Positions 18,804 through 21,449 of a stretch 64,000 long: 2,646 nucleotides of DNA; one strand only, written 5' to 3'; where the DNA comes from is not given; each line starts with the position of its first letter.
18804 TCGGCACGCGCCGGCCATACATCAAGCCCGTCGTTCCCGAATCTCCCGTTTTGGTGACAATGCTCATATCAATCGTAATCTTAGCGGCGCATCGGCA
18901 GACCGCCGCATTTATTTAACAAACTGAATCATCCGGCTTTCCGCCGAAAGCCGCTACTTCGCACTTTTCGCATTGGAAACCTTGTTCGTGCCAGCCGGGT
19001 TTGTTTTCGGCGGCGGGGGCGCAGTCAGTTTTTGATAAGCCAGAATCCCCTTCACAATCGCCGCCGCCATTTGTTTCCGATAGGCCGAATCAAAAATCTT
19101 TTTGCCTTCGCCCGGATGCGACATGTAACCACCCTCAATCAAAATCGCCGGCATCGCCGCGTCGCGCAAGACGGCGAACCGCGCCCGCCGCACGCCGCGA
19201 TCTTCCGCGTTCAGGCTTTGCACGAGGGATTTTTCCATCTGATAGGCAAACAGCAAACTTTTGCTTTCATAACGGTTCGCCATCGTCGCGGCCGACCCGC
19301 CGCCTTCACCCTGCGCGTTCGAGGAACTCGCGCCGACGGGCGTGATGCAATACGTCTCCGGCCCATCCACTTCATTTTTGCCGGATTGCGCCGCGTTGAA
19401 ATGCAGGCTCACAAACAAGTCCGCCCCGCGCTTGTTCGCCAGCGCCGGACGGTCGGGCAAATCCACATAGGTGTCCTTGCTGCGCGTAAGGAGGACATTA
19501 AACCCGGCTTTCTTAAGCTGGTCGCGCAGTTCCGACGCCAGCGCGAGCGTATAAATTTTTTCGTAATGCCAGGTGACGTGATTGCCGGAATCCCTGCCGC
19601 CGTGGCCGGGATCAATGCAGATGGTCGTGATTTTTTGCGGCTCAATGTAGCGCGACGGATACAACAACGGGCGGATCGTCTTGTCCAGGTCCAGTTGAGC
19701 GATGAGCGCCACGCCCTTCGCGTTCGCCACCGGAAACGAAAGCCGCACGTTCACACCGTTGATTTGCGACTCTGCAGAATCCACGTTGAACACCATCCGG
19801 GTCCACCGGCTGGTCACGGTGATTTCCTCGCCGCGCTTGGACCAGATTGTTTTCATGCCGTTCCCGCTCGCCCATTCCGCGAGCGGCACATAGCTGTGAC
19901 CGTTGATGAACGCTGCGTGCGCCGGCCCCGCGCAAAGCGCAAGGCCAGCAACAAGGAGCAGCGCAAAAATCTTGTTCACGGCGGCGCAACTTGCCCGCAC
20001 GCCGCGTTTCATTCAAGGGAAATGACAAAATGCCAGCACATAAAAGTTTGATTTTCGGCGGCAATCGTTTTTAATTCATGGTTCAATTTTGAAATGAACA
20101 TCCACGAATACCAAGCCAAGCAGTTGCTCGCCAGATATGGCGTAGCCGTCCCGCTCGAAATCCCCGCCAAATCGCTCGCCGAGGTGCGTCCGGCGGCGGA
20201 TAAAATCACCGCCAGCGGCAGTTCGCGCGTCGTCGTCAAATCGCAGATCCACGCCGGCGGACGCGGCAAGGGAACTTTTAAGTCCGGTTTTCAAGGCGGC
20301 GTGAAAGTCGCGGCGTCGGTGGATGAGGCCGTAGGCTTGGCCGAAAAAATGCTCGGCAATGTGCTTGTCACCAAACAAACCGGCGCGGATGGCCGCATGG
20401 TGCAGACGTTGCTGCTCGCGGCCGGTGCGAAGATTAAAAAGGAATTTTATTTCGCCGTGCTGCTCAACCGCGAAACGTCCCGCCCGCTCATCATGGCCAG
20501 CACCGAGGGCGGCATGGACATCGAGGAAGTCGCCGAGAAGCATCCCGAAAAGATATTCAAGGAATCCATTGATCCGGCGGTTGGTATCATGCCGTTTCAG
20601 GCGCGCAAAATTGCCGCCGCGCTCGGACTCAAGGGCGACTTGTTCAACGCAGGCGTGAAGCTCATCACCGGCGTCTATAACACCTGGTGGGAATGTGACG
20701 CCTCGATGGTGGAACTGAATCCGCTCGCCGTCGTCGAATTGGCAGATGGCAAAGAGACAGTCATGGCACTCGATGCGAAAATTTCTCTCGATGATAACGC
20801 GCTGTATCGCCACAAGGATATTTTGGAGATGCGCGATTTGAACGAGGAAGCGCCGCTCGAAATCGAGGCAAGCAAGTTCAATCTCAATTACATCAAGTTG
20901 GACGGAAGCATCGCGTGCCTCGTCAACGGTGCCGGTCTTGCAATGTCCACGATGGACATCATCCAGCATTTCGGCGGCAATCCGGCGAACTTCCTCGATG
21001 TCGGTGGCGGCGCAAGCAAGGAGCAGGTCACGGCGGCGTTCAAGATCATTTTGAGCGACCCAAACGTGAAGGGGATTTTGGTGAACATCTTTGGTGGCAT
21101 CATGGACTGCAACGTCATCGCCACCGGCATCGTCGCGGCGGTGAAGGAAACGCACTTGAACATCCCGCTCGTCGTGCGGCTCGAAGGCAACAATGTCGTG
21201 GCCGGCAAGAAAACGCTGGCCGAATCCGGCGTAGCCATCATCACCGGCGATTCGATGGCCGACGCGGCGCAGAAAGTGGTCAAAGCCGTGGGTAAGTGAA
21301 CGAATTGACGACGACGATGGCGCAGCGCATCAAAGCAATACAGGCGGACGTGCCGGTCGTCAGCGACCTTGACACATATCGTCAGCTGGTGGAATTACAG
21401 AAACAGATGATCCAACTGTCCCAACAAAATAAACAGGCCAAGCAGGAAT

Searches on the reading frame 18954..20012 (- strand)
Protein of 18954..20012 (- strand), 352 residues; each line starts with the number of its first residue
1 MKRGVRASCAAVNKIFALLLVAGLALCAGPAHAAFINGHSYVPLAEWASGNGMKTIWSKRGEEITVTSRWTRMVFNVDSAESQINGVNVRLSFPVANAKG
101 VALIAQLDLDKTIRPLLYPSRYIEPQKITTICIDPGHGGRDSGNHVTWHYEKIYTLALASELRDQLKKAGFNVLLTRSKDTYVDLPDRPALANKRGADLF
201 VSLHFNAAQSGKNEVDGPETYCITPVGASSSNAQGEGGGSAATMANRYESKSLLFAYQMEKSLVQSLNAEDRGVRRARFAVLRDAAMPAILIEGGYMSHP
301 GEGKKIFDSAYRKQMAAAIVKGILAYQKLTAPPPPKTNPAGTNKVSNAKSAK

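Call 69: search_protein_families(library=ncbifam, proteins=[window:18954-20012:-], max_evalue=0.00001)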
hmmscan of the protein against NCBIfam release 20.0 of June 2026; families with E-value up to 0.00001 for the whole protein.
window:18954-20012:- (352 aa): 5 families
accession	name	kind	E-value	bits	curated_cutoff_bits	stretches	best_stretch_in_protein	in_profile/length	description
TIGR02883.1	spore_cwlD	equivalog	3.4e-28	99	221.55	2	130-212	2-99/189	N-acetylmuramoyl-L-alanine amidase CwlD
NF007652.1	PRK10319.1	equivalog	8.1e-26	90.9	400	2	130-234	59-163/291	N-acetylmuramoyl-L-alanine amidase AmiA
NF038267.1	amidase_AmiC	exception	7.1e-23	80.9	700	2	130-234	188-292/407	N-acetylmuramoyl-L-alanine amidase AmiC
NF007751.0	PRK10431.1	equivalog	2.3e-18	66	532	2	130-210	193-275/445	N-acetylmuramoyl-L-alanine amidase AmiB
NF038140.1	amidase_Rv3717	exception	7.6e-12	45.1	335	1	151-327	67-231/233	Rv3717 family N-acetylmuramoyl-L-alanine amidase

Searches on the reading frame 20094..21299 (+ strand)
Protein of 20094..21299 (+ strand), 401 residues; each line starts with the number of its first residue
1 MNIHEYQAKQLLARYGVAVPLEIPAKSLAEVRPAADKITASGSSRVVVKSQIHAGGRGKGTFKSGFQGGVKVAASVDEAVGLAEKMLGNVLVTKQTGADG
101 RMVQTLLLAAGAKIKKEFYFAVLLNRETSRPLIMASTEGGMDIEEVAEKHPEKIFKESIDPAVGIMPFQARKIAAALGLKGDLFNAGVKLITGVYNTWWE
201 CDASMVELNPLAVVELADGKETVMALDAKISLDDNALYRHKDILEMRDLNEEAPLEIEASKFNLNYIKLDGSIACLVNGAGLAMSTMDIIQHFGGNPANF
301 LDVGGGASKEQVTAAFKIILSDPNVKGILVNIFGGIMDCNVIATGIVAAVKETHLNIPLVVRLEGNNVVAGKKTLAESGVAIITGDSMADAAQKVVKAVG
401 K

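Call 69: search_protein_families(library=ncbifam, proteins=[window:20094-21299:+], max_evalue=0.00001)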
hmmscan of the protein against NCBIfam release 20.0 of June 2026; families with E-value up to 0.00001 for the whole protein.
window:20094-21299:+ (401 aa): 3 families
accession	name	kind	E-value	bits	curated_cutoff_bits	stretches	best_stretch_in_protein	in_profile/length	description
NF001913.0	PRK00696.1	equivalog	2.9e-160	533.5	370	1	1-400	1-386/388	ADP-forming succinate--CoA ligase subunit beta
TIGR01016.1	sucCoAbeta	subfamily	2.1e-146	487.8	375.55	1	1-399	1-385/386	succinate-CoA ligase subunit beta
NF010647.0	PRK14046.1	equivalog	4.7e-137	457.2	604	1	1-399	1-385/392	malate--CoA ligase subunit beta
